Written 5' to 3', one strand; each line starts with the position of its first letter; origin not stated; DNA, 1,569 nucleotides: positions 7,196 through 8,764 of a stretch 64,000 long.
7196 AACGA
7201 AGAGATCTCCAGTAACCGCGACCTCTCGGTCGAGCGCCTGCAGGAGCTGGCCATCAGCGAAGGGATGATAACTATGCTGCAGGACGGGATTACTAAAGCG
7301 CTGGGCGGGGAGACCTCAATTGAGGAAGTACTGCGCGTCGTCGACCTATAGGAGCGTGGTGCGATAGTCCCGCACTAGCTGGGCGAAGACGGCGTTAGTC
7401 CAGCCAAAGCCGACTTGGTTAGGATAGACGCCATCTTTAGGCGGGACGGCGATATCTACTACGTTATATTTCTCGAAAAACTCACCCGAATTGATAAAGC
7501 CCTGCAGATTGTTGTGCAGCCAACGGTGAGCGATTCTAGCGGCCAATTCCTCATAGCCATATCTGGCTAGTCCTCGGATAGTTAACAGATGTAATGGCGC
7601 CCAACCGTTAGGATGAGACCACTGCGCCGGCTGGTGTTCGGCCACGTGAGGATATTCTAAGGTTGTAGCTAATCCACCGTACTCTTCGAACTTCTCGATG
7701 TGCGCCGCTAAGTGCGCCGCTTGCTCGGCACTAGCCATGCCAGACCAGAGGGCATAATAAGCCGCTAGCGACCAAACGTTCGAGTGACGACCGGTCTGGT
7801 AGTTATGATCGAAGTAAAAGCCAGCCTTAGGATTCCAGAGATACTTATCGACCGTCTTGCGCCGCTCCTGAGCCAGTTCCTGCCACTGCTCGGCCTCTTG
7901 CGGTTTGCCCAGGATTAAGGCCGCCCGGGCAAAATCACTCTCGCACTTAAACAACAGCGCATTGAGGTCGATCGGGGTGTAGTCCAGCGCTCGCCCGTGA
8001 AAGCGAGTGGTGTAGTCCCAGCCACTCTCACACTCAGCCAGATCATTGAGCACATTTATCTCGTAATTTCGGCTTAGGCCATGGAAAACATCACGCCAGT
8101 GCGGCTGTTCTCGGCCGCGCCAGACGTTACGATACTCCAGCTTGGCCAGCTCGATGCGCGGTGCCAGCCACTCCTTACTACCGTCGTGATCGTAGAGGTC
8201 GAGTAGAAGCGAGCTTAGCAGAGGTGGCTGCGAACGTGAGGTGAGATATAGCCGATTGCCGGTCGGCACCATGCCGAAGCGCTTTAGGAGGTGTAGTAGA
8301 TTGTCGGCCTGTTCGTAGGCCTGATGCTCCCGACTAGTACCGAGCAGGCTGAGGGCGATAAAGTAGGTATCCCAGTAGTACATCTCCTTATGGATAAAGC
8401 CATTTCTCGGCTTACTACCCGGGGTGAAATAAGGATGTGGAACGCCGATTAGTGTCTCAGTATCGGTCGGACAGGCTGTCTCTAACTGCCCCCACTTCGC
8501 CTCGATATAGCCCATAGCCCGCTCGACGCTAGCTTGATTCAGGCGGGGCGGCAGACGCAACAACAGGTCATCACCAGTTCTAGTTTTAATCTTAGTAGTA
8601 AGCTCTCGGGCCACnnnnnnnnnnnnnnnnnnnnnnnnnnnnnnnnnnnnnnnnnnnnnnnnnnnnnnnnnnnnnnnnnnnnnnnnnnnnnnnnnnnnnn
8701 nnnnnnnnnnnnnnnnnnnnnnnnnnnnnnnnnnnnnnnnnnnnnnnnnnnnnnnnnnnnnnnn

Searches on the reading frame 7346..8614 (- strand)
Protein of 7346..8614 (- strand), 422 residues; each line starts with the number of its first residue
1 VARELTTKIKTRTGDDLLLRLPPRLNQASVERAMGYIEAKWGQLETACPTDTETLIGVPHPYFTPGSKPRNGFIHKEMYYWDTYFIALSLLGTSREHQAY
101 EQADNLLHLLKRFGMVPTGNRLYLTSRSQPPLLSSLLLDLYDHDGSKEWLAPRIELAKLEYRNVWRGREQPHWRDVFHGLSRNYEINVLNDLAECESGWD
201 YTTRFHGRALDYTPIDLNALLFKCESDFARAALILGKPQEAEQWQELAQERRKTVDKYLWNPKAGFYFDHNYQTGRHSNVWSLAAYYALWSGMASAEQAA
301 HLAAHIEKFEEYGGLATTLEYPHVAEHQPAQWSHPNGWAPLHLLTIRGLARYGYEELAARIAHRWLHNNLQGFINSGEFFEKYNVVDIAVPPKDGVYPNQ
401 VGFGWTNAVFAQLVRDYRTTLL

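Call 66: search_protein_families(library=pfam, proteins=[window:7346-8614:-], max_evalue=0.01)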
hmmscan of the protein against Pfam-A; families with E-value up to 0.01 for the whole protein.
window:7346-8614:- (422 aa): 4 families
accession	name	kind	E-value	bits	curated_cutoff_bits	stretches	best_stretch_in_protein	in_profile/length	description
PF01204.24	Trehalase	-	1.1e-83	282.3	21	2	196-416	288-510/512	Trehalase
PF22422.2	MGH1-like_GH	-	5.8e-22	79.2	27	1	79-384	5-341/356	Mannosylglycerate hydrolase MGH1-like glycoside hydrolase domain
PF17389.8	Bac_rhamnosid6H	-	0.0011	18.7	24.5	1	218-304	172-249/339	Bacterial alpha-L-rhamnosidase 6 hairpin glycosidase domain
PF10062.14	DUF2300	-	0.0059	17.2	25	0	134-208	19-93/127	Predicted secreted protein (DUF2300)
